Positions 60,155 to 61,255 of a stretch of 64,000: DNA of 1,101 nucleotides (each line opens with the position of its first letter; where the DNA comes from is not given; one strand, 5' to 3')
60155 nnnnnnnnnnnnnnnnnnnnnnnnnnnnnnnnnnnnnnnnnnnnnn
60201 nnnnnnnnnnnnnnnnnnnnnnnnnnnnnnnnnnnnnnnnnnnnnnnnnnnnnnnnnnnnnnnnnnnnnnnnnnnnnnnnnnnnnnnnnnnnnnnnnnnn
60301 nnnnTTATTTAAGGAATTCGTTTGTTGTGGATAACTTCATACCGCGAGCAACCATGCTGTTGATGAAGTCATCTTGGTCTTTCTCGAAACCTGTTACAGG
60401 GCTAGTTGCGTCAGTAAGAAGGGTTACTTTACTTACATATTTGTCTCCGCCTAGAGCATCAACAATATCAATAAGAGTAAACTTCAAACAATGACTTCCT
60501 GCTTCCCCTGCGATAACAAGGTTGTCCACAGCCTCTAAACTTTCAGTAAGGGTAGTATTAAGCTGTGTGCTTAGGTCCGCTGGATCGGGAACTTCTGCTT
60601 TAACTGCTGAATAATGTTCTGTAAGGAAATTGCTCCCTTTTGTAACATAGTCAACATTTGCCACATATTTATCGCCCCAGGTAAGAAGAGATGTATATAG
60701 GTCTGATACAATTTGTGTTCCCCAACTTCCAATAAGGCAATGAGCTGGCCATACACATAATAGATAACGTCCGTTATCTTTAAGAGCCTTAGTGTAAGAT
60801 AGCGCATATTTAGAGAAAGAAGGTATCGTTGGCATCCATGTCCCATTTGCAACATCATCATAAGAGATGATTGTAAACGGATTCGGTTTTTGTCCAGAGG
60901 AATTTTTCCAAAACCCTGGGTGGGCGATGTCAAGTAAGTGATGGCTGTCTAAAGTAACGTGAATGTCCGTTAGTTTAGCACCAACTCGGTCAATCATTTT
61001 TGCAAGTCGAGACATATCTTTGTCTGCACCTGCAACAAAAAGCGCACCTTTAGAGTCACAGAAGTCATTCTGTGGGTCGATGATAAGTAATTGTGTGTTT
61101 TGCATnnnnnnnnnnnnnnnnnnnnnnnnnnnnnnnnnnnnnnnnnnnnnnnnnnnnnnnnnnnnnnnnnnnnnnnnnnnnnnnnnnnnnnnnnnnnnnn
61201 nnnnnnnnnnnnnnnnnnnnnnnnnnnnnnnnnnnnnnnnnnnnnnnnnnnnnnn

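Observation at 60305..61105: Phage-encoded PncA-type nicotinamidase as first gene of the operon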

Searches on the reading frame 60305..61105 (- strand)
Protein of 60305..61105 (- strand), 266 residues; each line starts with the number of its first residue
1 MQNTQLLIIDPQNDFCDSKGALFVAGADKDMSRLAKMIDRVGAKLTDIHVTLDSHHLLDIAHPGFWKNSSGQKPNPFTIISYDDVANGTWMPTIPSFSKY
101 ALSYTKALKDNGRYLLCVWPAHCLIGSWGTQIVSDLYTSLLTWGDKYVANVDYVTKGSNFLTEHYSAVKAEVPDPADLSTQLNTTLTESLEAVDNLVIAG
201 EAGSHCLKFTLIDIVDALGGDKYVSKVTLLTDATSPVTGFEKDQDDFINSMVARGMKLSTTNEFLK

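Call 3: search_protein_families(library=pfam, proteins=[window:60305-61105:-], max_evalue=0.1)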
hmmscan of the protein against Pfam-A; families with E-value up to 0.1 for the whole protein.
window:60305-61105:- (266 aa): 1 family
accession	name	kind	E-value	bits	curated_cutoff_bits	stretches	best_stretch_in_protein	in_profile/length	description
PF00857.26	Isochorismatase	-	1.7e-07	31.9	27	1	4-263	1-175/175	Isochorismatase domain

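Call 4: search_solved_structures(query=window:60305-61105:-, max_evalue=10, show_alignments=3)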
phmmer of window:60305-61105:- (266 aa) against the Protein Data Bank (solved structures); distinct sequences matched with E-value up to 10: 8.
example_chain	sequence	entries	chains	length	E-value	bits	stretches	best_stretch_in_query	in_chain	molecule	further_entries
2h0r_A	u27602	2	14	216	1.1e-07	34.5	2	117-238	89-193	Nicotinamidase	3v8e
29iv_A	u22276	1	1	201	7.4e-06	28.6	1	118-239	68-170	nicotinamidase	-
3pl1_A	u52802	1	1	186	0.03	16.8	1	6-49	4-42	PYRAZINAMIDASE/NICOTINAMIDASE PNCA (PZase)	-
1ilw_A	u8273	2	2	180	0.039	16.4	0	169-258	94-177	180 aa long hypothetical Pyrazinamidase/nicotinamidase | 180aa long hypothetical Pyrazinamidase/Nicotinamidase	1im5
3hb7_A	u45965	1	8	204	0.069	15.6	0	5-51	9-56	Isochorismatase hydrolase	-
9u8m_A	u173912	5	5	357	0.73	12.2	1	118-166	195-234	nicotinamidase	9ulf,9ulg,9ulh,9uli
8u2l_A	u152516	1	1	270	0.92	11.9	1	65-154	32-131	KARRIKIN INSENSITIVE 2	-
8u33_A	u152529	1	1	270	0.92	11.9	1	65-154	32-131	Probable esterase KAI2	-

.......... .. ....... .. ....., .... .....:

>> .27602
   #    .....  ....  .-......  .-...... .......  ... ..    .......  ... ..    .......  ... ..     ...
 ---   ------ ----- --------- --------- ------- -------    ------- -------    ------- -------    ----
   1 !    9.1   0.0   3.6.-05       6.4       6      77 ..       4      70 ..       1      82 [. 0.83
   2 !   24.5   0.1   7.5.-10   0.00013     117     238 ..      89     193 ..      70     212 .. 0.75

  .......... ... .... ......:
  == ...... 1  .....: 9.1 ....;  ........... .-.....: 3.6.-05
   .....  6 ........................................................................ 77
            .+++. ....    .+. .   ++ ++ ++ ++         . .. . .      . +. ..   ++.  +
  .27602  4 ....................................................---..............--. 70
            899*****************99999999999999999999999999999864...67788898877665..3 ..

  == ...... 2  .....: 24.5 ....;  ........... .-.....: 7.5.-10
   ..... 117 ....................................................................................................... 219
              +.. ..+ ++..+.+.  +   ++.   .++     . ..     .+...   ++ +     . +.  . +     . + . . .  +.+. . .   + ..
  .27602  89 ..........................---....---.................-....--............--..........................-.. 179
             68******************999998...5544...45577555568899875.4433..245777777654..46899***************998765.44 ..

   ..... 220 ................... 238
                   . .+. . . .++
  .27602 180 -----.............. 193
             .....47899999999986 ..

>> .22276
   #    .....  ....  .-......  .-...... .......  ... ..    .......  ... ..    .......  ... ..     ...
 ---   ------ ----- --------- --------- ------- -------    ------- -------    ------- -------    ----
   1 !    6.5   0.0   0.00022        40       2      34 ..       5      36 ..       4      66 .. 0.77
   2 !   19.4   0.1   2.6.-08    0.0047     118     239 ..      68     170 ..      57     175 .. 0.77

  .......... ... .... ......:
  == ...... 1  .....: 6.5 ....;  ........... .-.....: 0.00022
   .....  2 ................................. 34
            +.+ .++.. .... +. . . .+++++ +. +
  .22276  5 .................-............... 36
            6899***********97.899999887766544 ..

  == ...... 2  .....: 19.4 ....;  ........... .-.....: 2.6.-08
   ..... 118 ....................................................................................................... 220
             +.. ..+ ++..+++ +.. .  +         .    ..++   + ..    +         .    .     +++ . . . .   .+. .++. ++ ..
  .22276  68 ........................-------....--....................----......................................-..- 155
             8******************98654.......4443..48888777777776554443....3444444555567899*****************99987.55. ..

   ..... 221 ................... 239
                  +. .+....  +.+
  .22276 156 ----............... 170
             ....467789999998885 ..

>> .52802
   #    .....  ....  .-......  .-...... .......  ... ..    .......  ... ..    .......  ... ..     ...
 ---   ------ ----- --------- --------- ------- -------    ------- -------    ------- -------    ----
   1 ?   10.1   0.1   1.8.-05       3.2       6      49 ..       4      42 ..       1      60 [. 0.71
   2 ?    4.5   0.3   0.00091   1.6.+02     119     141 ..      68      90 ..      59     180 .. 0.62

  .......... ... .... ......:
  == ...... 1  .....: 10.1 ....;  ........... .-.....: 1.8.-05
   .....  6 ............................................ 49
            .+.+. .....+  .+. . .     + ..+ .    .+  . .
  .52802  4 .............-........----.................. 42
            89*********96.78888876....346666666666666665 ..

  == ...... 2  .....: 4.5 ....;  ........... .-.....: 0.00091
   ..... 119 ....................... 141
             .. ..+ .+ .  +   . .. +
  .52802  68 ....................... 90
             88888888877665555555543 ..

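Call 6: search_dna_similar(query=window:60305-61105:-, collection=phages, mode=protein, max_rows=40)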
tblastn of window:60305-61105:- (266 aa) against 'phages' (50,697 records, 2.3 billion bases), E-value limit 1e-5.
Records with a match: 4; places in all: 4; records where one place covers at least 80% of the query: 4.
Best place of each record, by identity: <60% 4.
By first word of the organism name: uncultured 3; Bacteriophage 1.
By host as written in the record: - 4.
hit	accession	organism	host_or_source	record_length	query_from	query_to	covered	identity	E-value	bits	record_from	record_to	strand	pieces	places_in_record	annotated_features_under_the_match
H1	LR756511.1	uncultured phage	metagenomic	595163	2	265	99%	52.7%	3e-86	286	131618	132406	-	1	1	record has no annotation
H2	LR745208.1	uncultured phage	metagenomic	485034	3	257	96%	52.9%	1e-85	284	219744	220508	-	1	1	record has no annotation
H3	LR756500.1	uncultured phage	metagenomic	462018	1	259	97%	34.1%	8e-47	172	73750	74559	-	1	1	record has no annotation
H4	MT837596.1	Bacteriophage sp.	human fecal samples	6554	6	241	89%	31.6%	8e-30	123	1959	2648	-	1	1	record has no annotation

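Call 9: find_homologous_proteins(query=window:60305-61105:-)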
Query window:60305-61105:- (266 aa): 7452 proteins with E <= 0.001 among 8000 candidates; the best 120 are listed.
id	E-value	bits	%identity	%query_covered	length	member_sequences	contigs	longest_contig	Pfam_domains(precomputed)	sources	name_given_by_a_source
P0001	4.4e-177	605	100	100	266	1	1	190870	PF00857.27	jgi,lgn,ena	-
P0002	8.5e-105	368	64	98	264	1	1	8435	-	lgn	-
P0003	1.6e-104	367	62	98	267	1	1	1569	-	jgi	-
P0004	3.1e-104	366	61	98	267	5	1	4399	-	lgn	-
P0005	2.0e-103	363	61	100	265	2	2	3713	PF00857.27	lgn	-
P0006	2.2e-103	363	59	98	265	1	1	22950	PF00857.27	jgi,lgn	-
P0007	2.9e-103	363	62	98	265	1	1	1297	PF00857.27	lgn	-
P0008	3.5e-103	362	60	99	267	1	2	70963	-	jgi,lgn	-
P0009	1.2e-102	361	61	99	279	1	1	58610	-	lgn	-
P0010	2.1e-102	360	59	98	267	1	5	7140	-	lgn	-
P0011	2.2e-102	360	61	100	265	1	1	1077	-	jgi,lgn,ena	-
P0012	4.1e-102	359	59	100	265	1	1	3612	PF00857.27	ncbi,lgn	ncbi:MAG: hypothetical protein ACFFG0_40820 [Candidatus Thorarchaeota archaeon]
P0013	4.4e-102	359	61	100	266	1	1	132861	-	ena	-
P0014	8.2e-102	358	61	99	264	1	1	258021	-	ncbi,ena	-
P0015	1.1e-101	358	61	99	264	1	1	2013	-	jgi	jgi:nicotinamidase-related amidase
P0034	2.6e-100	353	61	98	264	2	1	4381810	-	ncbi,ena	-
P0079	6.0e-98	345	60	98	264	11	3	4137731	-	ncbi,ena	-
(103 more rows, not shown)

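Call 10: find_encoding_contigs(protein=window:60305-61105:-, flank=10000)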
Protein window:60305-61105:- (266 aa): 2 contigs read that carry it; 1 place shown.
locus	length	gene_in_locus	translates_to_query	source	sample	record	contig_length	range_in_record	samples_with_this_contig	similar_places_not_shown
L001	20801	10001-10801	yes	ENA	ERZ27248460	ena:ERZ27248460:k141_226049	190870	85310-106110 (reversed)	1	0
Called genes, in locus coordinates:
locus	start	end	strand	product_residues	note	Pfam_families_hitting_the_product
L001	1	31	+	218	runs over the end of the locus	PF21448:DNMK (faint), PF04275:P-mevalo_kinase (faint)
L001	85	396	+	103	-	-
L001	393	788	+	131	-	-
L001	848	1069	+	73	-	-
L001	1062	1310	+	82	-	-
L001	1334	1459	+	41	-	-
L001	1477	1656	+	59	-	-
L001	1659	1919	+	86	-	-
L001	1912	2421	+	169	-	PF18143:HAD_SAK_2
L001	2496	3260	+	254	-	-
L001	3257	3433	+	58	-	-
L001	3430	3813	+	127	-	-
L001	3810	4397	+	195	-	PF01522:Polysacc_deac_1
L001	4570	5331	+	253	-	PF04446:Thg1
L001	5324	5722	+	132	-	-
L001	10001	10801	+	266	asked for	PF00857:Isochorismatase (faint)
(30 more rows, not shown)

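Call 11: search_protein_families(library=ncbifam, proteins=[window:60305-61105:-], max_evalue=0.1)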
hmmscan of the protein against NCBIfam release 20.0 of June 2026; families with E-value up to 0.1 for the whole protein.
window:60305-61105:- (266 aa): 2 families
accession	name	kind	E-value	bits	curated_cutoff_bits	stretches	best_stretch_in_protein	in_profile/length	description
NF008623.0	PRK11609.1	equivalog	3.1e-15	56.6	174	2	117-264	81-208/213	bifunctional nicotinamidase/pyrazinamidase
NF050097.1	BiurAmidohydBiuH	equivalog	0.093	12.2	370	0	2-35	17-50/221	biuret amidohydrolase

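Call 12: search_protein_families(library=phrogs, proteins=[window:60305-61105:-], max_evalue=0.01)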
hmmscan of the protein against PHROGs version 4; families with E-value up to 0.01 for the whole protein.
window:60305-61105:- (266 aa): 1 family
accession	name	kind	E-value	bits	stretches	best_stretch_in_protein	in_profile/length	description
phrog_19305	-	unknown function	1e-07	33.1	1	1-62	1-63/199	-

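Call 13: search_protein_families(library=padloc, proteins=[window:60305-61105:-], max_evalue=0.01)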
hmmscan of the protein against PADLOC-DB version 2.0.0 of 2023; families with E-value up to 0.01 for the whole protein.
window:60305-61105:- (266 aa): 0 families

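Call 14: find_encoding_contigs(protein=P0034, flank=8000, max_places=3)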
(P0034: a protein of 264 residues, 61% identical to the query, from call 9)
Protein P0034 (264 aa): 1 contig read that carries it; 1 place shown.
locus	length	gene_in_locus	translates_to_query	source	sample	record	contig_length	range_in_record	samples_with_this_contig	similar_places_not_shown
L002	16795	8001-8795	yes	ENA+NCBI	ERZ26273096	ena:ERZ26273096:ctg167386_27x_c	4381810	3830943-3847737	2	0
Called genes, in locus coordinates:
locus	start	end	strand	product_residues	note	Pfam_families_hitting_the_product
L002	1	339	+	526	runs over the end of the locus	PF00682:HMGL-like, PF22617:HCS_D2, PF08502:LeuA_dimer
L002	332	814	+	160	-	PF13302:Acetyltransf_3, PF00583:Acetyltransf_1, PF13673:Acetyltransf_10 (weak), PF13508:Acetyltransf_7, PF08445:FR47 (faint)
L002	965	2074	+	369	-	PF00180:Iso_dh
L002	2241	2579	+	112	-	PF00543:P-II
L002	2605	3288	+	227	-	-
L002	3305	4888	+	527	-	PF00682:HMGL-like, PF22617:HCS_D2, PF08502:LeuA_dimer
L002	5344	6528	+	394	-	PF00079:Serpin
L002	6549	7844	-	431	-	PF13493:DUF4118, PF00989:PAS, PF08448:PAS_4, PF13188:PAS_8 (faint), PF13426:PAS_9, PF13581:HATPase_c_2, PF02518:HATPase_c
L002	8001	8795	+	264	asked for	-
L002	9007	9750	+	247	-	-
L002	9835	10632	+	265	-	PF13672:PP2C_2 (weak)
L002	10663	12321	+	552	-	-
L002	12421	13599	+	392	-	PF17767:NAPRTase_N, PF04095:NAPRTase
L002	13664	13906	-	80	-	-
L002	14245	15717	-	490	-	PF00370:FGGY_N, PF02782:FGGY_C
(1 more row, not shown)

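Call 15: find_encoding_contigs(protein=P0079, flank=8000, max_places=3)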
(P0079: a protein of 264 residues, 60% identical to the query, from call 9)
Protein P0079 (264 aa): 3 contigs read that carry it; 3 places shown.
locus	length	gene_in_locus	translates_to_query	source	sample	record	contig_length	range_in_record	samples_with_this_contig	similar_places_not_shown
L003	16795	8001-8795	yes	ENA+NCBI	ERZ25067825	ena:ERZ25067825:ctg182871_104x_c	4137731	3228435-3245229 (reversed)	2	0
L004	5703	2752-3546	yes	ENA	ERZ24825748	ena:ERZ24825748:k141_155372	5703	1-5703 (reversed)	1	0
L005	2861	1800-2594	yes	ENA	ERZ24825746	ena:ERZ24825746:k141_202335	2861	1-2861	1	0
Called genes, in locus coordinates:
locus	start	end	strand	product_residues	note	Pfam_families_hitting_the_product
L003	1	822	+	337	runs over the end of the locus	PF02826:2-Hacid_dh_C (weak), PF03446:NAD_binding_2 (weak), PF03807:F420_oxidored, PF07991:KARI_N, PF01450:KARI_C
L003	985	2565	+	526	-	PF00682:HMGL-like, PF22617:HCS_D2, PF08502:LeuA_dimer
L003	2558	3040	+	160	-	PF13302:Acetyltransf_3, PF00583:Acetyltransf_1, PF13673:Acetyltransf_10 (weak), PF13508:Acetyltransf_7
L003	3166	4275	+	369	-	PF00180:Iso_dh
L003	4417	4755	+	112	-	PF00543:P-II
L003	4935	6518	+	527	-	PF00682:HMGL-like, PF22617:HCS_D2, PF08502:LeuA_dimer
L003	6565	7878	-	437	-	PF13493:DUF4118, PF00989:PAS, PF13188:PAS_8 (faint), PF08448:PAS_4, PF13426:PAS_9, PF13581:HATPase_c_2, PF02518:HATPase_c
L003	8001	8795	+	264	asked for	-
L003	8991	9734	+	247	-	-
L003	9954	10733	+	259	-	PF13672:PP2C_2 (faint)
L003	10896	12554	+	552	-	-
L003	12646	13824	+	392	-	PF17767:NAPRTase_N, PF04095:NAPRTase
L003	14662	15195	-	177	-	-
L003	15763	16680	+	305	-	-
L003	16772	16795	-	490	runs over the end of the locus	PF00370:FGGY_N, PF02782:FGGY_C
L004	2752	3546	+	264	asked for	-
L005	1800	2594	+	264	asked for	-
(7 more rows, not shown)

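Call 23: find_related_loci(query=window:60305-61105:-, collection=viral_contigs, flank=10000)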
Query window:60305-61105:- (266 aa) in viral_contigs; peptide patterns used: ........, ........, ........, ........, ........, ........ (x = any residue, [..] = any of these).
35 stretches matched a pattern; 30 encode a relative of the query (tblastn E <= 1e-3); 30 distinct loci.
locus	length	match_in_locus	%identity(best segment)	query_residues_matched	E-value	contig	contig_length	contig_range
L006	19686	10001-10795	59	1-265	4e-110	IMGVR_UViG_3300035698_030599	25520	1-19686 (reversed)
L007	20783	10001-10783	59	5-265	8e-107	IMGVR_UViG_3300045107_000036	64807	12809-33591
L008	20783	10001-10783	59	5-265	8e-107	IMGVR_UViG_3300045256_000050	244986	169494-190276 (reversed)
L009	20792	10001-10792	57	3-265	7e-102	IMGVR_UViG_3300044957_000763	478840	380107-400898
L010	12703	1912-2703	56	1-266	1e-100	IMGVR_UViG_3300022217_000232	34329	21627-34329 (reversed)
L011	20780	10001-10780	57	5-265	3e-99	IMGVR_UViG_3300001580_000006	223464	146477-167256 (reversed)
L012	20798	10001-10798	58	5-266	2e-98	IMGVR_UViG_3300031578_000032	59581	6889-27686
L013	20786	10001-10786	54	3-265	3e-96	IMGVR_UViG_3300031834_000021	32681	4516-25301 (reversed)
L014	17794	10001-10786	54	3-265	3e-96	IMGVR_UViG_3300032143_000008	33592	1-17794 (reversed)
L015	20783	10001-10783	56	5-266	5e-96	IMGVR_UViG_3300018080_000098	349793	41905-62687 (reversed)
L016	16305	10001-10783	54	5-266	2e-95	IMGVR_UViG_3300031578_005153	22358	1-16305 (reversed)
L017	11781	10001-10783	54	5-266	2e-95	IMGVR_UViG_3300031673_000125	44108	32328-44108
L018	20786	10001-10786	53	2-265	9e-95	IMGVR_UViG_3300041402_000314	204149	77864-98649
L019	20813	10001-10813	52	2-265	7e-93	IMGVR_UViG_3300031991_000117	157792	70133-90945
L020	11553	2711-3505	52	1-265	1e-91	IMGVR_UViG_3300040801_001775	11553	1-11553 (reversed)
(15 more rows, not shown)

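Call 25: find_related_loci(query=A1, collection=genome_contigs, flank=10000)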
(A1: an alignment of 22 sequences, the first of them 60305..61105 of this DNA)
Query A1 (266 aa) in genome_contigs; peptide patterns used: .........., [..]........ (x = any residue, [..] = any of these).
600 stretches matched a pattern (row limit reached: there are more); 568 encode a relative of the query (tblastn E <= 1e-3); the best 80 are kept; 80 distinct loci.
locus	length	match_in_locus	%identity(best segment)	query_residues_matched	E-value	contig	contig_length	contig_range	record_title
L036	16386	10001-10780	61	5-265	1e-106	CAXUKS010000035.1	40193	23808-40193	MAG TPA_asm: uncultured Armatimonadales bacterium isolate public_SRR11456914_metawrap_bin.21 genome assembly, contig: pu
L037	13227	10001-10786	60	3-265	1e-106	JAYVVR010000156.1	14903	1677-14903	MAG: Armatimonadota bacterium isolate GL79_UP_metabinner_7 GL79_UP_metabinner_7_155, whole genome shotgun sequence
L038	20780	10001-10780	60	5-265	8e-106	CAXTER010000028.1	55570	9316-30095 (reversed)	MAG TPA_asm: uncultured Armatimonadales bacterium isolate private_T1868_metawrap_bin.4 genome assembly, contig: private_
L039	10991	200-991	60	3-266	9e-106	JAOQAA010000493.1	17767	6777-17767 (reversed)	MAG: Capsulimonas sp. isolate RYN_270 scaffold_3452361, whole genome shotgun sequence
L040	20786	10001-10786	60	3-265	7e-105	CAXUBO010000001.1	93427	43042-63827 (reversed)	MAG TPA_asm: uncultured Armatimonadales bacterium isolate public_SRR14722165_metawrap_bin.3 genome assembly, contig: pub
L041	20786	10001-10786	59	3-265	5e-104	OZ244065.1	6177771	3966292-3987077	MAG: Capsulimonadaceae bacterium isolate b96f50d5-ec74-4825-8ec0-1eb044643813 genome assembly, chromosome: 1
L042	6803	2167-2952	59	3-265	9e-104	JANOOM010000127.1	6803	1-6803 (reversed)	MAG: Armatimonadota bacterium isolate VAR_43_metabat_177 VAR_43_k141_1974419, whole genome shotgun sequence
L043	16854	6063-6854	56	2-265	2e-102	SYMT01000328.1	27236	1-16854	MAG: Actinomycetota bacterium isolate F1-80-MAGs103 F1-80__c343933, whole genome shotgun sequence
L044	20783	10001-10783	56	5-265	5e-102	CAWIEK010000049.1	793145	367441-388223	MAG: uncultured Chthonomonadaceae bacterium isolate MFD04580.bin.1.91 genome assembly, contig: contig_8370, whole genome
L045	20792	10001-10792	56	2-265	4e-101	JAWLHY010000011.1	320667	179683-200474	MAG: Armatimonadota bacterium isolate 30dZY2.bin.9 NODE_81_length_320667_cov_15.231486, whole genome shotgun sequence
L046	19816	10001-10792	58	2-265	2e-100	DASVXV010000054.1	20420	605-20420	MAG TPA_asm: Pyrinomonadaceae bacterium isolate SMAG_U2584 k141_741023, whole genome shotgun sequence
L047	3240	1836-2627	57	1-265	7e-102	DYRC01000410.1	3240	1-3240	MAG TPA_asm: Desulfonema limicola isolate SulCav_GS10_10_45_377 SulCav_GS10_10_62371_length_3240_cov_173_752590, whole g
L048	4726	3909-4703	56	1-264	9e-100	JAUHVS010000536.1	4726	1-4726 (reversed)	MAG: bacterium isolate 1_bin.25 NODE_7577_length_4726_cov_0.771472, whole genome shotgun sequence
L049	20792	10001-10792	56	2-265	9e-99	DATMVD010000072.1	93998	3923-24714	MAG TPA_asm: Pyrinomonadaceae bacterium isolate SMAG_U13059 k141_406465, whole genome shotgun sequence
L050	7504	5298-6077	56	5-265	1e-98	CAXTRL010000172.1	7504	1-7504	MAG TPA_asm: uncultured Armatimonadales bacterium isolate public_SRR13125477_metawrap_bin.3 genome assembly, contig: pub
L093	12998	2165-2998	49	1-263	2e-85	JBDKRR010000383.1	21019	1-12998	MAG: Sulfuricella sp. isolate 5_bin.115_R1 c_000000613158, whole genome shotgun sequence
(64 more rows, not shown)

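Call 46: predict_structure(alignment_id=A1)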
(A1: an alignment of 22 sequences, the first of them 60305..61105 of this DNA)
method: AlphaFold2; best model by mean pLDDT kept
length: 266 residues; sequences in the alignment: 22
mean_pLDDT: 83.1   pTM: 0.78
mean pLDDT of the five models: 83.1, 81.2, 80.2, 78.1, 77.3
residues with pLDDT >= 90: 115; 70-90: 100; 50-70: 37; < 50: 14
segments of 3 or more residues with pLDDT < 50: 123-126, 170-173, 175-180
pLDDT, mean of each block of 10 residues (from residue 1): 91 83 86 97 94 74 89 85 93 90 78 65 58 93 92 74 60 45 72 94 85 85 95 90 93 97 91
secondary structure, 60 per line:
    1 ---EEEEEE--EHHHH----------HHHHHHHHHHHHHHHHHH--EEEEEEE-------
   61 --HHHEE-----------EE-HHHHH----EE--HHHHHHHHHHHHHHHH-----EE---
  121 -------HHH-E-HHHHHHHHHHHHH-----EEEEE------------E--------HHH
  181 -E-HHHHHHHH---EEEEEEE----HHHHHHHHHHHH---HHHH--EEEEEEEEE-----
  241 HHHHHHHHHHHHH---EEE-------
elements in order: E4-9 H13-16 H27-44 E47-53 H82-86 H95-110 H134-146 E152-156 H184-191 E195-201 H206-217 H221-224 E227-235 H241-253 E257-259
